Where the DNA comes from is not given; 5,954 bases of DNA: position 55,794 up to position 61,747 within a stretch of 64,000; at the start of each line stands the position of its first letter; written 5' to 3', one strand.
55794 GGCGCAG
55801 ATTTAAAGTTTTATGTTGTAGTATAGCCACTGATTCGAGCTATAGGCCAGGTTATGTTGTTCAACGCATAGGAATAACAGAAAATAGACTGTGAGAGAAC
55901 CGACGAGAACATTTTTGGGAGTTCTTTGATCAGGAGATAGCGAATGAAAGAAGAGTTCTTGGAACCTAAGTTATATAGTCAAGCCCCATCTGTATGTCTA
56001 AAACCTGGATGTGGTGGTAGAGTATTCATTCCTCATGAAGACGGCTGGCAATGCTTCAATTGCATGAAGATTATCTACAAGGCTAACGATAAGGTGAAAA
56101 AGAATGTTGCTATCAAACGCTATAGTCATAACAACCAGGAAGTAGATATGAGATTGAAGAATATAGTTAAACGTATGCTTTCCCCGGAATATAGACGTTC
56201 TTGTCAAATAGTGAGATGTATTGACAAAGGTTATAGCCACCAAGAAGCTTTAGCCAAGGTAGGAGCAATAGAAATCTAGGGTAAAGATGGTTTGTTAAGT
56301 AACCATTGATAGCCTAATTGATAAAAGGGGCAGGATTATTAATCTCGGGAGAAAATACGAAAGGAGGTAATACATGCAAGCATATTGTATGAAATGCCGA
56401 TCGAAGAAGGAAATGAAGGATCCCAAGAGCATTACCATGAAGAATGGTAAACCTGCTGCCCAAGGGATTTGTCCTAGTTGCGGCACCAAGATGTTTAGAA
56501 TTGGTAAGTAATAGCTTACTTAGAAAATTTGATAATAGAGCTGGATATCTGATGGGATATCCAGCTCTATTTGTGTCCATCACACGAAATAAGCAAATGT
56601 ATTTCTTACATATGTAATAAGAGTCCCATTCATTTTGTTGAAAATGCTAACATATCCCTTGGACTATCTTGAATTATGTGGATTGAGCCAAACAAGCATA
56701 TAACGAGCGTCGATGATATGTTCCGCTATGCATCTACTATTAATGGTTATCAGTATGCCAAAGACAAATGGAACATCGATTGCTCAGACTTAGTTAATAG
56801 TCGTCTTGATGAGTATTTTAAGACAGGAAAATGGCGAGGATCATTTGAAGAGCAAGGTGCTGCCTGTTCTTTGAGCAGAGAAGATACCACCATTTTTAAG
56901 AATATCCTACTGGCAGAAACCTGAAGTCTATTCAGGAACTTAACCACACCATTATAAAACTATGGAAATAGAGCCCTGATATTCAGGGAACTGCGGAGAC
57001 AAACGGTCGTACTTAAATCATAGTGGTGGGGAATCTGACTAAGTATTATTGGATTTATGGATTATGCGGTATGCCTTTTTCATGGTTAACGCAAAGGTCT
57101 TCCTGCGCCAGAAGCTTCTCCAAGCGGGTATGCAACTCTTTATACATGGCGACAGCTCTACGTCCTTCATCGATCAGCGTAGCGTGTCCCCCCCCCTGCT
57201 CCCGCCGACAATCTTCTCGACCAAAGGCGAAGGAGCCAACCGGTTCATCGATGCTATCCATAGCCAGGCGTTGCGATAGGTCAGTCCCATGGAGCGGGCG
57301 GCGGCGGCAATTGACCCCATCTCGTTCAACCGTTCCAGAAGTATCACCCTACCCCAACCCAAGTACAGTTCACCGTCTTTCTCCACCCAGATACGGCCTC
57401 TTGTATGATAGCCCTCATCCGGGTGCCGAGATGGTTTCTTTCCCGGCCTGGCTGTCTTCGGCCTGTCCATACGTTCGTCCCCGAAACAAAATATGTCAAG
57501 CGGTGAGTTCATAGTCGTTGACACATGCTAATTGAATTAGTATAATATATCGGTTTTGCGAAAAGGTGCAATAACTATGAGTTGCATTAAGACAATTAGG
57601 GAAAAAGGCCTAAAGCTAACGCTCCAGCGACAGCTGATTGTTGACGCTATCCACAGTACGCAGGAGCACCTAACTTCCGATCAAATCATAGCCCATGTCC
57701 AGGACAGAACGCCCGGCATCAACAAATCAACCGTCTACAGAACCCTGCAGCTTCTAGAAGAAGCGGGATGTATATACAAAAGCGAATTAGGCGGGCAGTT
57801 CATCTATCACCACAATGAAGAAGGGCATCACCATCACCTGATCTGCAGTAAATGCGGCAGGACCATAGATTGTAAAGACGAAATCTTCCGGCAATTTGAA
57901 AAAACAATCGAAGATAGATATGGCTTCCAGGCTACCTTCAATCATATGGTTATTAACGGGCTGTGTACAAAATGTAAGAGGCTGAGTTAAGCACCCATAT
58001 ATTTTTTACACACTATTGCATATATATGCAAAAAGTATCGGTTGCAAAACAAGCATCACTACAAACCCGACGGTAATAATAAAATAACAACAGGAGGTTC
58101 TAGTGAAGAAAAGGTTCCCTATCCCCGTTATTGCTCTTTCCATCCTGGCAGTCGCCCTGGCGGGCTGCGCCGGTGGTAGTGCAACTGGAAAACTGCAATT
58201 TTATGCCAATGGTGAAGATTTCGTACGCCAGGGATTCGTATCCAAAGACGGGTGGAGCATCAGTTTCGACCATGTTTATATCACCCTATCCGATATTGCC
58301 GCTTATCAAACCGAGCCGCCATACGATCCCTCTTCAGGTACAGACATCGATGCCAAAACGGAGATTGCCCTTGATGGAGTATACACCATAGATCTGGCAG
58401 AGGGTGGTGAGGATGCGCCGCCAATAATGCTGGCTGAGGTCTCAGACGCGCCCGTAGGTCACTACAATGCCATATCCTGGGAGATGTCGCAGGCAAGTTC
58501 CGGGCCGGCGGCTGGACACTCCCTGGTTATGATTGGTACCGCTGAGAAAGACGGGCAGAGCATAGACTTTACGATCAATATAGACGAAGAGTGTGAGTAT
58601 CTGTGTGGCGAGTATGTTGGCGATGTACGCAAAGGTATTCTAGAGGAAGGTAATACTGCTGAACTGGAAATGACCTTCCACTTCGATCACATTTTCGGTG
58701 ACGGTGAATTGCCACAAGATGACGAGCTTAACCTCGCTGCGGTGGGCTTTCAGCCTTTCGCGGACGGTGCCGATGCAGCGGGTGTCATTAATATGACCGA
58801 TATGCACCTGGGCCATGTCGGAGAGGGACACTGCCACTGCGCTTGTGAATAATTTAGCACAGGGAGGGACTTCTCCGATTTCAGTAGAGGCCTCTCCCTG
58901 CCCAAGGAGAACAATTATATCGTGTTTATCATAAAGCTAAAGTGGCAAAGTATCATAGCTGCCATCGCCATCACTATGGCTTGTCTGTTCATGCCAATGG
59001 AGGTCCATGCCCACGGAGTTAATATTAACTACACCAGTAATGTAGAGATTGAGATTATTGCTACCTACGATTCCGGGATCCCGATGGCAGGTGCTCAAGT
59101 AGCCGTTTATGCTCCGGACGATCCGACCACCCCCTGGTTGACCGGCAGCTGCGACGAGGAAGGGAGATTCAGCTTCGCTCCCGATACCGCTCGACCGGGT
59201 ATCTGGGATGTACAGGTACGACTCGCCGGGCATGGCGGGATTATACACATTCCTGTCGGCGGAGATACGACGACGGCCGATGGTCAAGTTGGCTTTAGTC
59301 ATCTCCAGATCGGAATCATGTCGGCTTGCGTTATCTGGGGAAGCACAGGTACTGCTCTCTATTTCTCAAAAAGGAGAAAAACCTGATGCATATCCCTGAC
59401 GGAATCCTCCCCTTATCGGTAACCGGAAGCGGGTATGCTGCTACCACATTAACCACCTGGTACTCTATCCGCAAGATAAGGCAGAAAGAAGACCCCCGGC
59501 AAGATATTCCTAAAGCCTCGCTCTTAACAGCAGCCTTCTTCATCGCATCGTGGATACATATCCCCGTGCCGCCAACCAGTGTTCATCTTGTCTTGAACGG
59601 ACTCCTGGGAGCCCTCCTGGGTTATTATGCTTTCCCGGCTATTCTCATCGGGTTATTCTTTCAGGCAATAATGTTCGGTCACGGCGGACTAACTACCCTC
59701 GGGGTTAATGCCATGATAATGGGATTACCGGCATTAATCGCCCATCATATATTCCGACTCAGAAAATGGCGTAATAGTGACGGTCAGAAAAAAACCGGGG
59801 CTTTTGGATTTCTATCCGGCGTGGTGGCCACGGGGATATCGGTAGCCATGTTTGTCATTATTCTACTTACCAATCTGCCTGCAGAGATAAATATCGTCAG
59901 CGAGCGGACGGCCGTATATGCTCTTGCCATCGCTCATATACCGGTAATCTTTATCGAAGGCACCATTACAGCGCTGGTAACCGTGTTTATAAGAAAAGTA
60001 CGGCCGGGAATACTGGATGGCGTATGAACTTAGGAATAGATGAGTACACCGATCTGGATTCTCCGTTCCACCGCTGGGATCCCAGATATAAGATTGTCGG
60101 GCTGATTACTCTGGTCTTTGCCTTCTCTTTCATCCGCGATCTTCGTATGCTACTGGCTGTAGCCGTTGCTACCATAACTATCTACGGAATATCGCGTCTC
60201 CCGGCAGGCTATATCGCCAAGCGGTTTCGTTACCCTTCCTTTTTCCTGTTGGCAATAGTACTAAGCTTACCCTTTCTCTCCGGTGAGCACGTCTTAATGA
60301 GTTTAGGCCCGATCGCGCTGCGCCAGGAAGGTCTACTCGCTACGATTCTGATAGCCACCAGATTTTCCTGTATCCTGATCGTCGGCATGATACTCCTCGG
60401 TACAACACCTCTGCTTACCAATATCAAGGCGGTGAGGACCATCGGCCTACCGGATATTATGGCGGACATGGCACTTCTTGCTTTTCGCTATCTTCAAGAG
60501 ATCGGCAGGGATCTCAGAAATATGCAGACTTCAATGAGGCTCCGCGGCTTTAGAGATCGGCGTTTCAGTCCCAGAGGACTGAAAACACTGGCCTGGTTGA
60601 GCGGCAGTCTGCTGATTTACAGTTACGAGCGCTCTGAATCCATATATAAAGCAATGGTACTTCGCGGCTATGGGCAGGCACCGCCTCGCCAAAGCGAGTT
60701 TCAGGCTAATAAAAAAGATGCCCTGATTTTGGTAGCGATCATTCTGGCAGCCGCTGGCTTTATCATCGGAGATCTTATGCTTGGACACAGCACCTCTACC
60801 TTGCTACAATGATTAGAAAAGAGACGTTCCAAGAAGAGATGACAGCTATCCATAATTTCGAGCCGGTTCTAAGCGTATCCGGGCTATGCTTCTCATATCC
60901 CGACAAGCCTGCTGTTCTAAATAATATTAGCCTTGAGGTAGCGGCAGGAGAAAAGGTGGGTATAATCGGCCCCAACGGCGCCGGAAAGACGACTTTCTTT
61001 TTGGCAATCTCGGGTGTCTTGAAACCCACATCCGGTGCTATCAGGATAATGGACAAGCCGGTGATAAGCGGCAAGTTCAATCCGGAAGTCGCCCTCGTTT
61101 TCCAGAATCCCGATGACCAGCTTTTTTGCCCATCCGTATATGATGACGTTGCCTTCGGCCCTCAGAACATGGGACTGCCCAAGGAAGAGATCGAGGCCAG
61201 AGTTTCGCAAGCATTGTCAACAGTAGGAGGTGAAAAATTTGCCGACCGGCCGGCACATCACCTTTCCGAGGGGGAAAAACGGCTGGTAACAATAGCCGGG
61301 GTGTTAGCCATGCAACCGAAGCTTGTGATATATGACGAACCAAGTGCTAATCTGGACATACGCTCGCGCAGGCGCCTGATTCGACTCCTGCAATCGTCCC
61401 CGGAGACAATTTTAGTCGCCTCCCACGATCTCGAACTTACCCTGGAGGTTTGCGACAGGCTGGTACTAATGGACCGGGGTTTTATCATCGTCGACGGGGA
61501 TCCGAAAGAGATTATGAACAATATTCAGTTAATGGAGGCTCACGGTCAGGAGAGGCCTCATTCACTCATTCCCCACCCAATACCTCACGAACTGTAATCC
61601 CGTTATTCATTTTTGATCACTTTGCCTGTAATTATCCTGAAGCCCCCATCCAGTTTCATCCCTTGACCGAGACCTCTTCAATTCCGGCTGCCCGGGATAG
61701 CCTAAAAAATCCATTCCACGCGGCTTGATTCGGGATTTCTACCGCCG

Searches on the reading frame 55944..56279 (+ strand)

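Call 3: search_protein_families(library=pfam, proteins=[window:55944-56279:+], max_evalue=1)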
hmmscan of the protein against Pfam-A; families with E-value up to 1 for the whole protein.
window:55944-56279:+ (111 aa): 1 family
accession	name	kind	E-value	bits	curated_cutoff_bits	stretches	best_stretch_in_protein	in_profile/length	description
PF01025.24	GrpE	-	0.017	15.3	25.8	1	41-102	94-154/165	GrpE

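Call 4: search_protein_families(library=ncbifam, proteins=[window:55944-56279:+], max_evalue=1)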
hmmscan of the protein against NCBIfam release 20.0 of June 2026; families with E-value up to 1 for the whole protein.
window:55944-56279:+ (111 aa): 0 families

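Call 83: search_protein_families(library=phrogs, proteins=[window:55944-56279:+], max_evalue=0.01)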
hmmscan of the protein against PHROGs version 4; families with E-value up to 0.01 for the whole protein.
window:55944-56279:+ (111 aa): 0 families

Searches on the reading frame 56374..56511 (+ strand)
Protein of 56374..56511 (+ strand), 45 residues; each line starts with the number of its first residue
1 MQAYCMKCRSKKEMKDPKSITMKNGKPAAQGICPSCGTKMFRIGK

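Call 80: search_protein_families(library=pfam, proteins=[window:56374-56511:+], max_evalue=0.001)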
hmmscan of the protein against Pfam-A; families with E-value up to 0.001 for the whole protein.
window:56374-56511:+ (45 aa): 1 family
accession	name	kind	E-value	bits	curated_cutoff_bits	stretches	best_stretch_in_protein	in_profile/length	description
PF18930.5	DUF5679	-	9.4e-17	61.3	27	1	4-43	1-40/40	Domain of unknown function (DUF5679)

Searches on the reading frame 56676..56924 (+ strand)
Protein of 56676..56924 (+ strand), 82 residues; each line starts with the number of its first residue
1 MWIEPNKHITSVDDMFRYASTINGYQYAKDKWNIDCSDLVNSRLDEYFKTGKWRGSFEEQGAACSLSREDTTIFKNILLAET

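Call 3: search_protein_families(library=pfam, proteins=[window:56676-56924:+], max_evalue=1)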
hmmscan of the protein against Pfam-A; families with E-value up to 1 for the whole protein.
window:56676-56924:+ (82 aa): 1 family
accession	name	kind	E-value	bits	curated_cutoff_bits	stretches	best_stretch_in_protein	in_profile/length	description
PF16973.10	FliN_N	-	0.15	12.4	24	0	53-77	19-43/50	Flagellar motor switch protein FliN N-terminal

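Call 4: search_protein_families(library=ncbifam, proteins=[window:56676-56924:+], max_evalue=1)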
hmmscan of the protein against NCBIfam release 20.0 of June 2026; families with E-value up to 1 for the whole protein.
window:56676-56924:+ (82 aa): 1 family
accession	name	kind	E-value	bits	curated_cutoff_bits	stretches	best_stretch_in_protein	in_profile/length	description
NF006872.0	PRK09368.1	subfamily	0.21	11.6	151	1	9-54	53-97/143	gas vesicle structural protein GvpA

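Call 83: search_protein_families(library=phrogs, proteins=[window:56676-56924:+], max_evalue=0.01)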
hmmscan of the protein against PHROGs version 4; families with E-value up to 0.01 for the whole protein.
window:56676-56924:+ (82 aa): 0 families

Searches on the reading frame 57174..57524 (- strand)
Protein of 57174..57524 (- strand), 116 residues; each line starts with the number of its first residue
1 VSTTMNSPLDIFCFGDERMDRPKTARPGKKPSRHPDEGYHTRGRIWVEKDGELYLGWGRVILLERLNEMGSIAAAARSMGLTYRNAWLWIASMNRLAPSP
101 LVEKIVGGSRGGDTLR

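Call 3: search_protein_families(library=pfam, proteins=[window:57174-57524:-], max_evalue=1)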
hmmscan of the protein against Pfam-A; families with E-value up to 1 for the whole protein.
window:57174-57524:- (116 aa): 1 family
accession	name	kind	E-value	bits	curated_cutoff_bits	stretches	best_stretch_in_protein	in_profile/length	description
PF00126.33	HTH_1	-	0.00048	20.5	26.6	1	62-104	6-48/60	Bacterial regulatory helix-turn-helix protein, lysR family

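Call 83: search_protein_families(library=phrogs, proteins=[window:57174-57524:-], max_evalue=0.01)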
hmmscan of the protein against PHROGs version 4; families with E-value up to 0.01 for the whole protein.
window:57174-57524:- (116 aa): 0 families

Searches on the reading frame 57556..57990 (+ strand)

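Call 3: search_protein_families(library=pfam, proteins=[window:57556-57990:+], max_evalue=1)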
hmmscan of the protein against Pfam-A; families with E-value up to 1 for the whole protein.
window:57556-57990:+ (144 aa): 19 families
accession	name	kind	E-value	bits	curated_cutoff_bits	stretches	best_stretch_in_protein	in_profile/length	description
PF01475.25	FUR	-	1.1e-27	97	23.1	1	16-130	1-117/121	Ferric uptake regulator family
PF03965.22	Penicillinase_R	-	0.00026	21.7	22.6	1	26-85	6-63/115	Penicillinase repressor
PF03551.20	PadR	-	0.0038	17.6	27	1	43-78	14-52/75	Transcriptional regulator PadR-like family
PF01978.25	TrmB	-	0.0054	17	25.6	1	54-84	33-62/68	Sugar-specific transcriptional regulator TrmB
PF21100.3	MCM_C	-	0.0089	16.3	27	1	44-77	24-57/64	MCM protein C-terminal winged helix-turn-helix domain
PF24706.1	DUF7669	-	0.0094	16.6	23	1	25-65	3-46/75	Domain of unknown function (DUF7669)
PF09339.16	HTH_IclR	-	0.013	15.7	22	1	54-75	29-50/52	IclR helix-turn-helix domain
PF23663.1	Znf_SCAND3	-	0.022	15.1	27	1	85-108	22-45/50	SCAN domain-containing protein 3-like zinc finger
PF12840.13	HTH_20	-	0.023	15.1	27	1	48-71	28-46/51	Helix-turn-helix domain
PF08279.18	HTH_11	-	0.037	14.4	25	1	54-73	26-45/55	HTH domain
PF13565.12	HTH_32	-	0.071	14.1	33.7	1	24-64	33-73/73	Homeodomain-like domain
PF10264.15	Stork_head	-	0.078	13.7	27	1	32-77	23-71/79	Winged helix Storkhead-box1 domain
PF08461.16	HTH_12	-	0.084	13.3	21.4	1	28-81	3-56/66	Ribonuclease R winged-helix domain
PF12802.13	MarR_2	-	0.092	13.4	27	1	54-76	31-53/61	MarR family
PF07106.19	TBPIP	-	0.1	12.9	22.8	1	43-86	21-61/62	TBPIP/Hop2 winged helix domain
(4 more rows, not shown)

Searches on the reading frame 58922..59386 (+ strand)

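Call 80: search_protein_families(library=pfam, proteins=[window:58922-59386:+], max_evalue=0.001)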
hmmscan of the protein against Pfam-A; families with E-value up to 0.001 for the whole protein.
window:58922-59386:+ (154 aa): 1 family
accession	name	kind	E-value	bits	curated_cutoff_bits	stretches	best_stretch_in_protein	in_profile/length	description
PF13620.12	CarboxypepD_reg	-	0.00073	20.3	32.3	0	48-108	7-63/82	Carboxypeptidase regulatory-like domain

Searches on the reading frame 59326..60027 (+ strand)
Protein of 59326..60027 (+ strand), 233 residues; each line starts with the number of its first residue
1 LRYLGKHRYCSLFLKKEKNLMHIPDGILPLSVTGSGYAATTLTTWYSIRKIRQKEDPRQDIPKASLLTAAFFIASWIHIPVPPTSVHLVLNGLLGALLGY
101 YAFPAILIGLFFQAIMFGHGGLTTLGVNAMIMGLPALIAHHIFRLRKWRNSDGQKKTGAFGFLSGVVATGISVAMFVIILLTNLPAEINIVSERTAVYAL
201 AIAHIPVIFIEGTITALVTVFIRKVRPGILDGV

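Call 80: search_protein_families(library=pfam, proteins=[window:59326-60027:+], max_evalue=0.001)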
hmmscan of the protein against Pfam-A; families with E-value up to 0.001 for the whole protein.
window:59326-60027:+ (233 aa): 2 families
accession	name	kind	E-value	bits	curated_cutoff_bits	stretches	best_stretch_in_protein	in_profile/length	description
PF01891.21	CbiM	-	4.6e-55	187.1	23.1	1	22-228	1-204/205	Cobalt uptake substrate-specific transmembrane region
PF06570.16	DUF1129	-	4.7e-06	26.8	29.1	1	107-205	99-192/207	Protein of unknown function (DUF1129)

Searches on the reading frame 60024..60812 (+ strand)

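Call 80: search_protein_families(library=pfam, proteins=[window:60024-60812:+], max_evalue=0.001)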
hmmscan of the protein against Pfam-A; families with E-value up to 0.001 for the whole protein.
window:60024-60812:+ (262 aa): 1 family
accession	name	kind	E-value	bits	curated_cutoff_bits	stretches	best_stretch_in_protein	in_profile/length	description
PF02361.21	CbiQ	-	2.8e-37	128.9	25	1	13-221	3-212/216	Cobalt transport protein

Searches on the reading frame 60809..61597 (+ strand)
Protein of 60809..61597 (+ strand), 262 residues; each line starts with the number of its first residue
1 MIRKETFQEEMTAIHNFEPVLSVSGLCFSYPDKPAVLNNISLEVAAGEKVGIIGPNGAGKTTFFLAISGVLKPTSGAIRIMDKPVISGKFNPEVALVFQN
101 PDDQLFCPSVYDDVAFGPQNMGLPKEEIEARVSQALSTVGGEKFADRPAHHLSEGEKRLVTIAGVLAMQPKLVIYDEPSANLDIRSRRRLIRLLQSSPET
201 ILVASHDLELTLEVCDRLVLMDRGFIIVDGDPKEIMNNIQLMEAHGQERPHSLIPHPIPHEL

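Call 80: search_protein_families(library=pfam, proteins=[window:60809-61597:+], max_evalue=0.001)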
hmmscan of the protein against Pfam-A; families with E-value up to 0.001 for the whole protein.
window:60809-61597:+ (262 aa): 5 families
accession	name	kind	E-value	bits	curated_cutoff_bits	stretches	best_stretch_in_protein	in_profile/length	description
PF00005.33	ABC_tran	-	9.5e-30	104.4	25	1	37-179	1-136/137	ABC transporter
PF13304.12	AAA_21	-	5.8e-15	56.6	27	2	145-210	231-302/304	AAA domain, putative AbiEii toxin, Type IV TA system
PF02463.25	SMC_N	-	1.5e-08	34.8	40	1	50-218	27-208/220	RecF/RecN/SMC N terminal domain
PF13476.12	AAA_23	-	0.00078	20.6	27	1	51-71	23-43/201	AAA domain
PF13555.12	AAA_29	-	0.00095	19.3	27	0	48-75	23-50/61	P-loop containing region of AAA domain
